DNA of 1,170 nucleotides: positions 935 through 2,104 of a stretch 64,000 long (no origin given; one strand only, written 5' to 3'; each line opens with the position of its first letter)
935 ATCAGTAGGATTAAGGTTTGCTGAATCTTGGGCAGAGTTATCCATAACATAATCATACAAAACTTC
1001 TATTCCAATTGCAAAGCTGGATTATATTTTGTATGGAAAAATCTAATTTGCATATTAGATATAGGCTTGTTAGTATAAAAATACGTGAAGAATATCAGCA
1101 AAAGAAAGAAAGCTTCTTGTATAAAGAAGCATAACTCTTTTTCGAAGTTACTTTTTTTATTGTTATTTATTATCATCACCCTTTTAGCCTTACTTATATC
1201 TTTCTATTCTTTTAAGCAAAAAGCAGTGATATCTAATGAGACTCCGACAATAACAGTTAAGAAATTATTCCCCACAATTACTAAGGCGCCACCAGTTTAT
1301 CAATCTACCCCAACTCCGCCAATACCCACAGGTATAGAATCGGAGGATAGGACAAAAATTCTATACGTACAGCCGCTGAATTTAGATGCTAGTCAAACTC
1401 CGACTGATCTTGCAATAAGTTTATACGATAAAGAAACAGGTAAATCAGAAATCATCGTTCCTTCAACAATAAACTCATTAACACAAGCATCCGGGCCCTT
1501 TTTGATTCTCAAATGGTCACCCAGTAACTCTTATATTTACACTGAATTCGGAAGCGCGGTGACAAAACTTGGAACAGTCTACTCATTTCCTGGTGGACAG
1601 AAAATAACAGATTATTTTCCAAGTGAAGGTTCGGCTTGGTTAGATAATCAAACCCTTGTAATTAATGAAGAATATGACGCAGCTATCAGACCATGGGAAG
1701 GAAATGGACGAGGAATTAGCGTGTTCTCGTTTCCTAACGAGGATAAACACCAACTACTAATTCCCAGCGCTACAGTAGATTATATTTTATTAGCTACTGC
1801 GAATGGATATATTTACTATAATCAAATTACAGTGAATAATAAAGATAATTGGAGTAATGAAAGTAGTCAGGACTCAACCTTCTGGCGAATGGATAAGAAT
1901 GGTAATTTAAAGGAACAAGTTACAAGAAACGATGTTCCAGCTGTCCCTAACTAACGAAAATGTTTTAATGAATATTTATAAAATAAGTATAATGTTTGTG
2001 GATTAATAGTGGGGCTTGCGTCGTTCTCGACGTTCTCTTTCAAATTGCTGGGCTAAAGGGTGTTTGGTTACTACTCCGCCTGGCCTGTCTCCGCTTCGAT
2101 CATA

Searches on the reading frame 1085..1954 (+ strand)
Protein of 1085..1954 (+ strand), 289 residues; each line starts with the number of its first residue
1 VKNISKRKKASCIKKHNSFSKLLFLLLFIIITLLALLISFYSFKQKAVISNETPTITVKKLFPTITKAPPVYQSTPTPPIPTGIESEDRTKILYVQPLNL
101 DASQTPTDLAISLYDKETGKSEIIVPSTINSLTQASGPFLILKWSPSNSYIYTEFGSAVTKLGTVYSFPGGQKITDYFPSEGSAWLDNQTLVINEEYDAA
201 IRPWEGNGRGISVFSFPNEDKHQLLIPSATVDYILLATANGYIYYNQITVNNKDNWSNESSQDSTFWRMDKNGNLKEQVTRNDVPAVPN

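Call 87: find_encoding_contigs(protein=window:1085-1954:+, flank=10000, max_places=2)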
Protein window:1085-1954:+ (289 aa): 1 contig read that carries it; 1 place shown.
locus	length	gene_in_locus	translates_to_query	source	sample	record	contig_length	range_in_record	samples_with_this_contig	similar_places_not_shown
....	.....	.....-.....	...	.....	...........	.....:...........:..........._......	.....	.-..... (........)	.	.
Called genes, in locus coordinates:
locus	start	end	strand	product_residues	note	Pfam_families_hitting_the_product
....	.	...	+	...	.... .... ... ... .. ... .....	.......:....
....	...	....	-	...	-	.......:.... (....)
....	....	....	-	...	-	-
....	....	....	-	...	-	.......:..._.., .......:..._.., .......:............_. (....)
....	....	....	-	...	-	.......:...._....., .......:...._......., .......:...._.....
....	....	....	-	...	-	-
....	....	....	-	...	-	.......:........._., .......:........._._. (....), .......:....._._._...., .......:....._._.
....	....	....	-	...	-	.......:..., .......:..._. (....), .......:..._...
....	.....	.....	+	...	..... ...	-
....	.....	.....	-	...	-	?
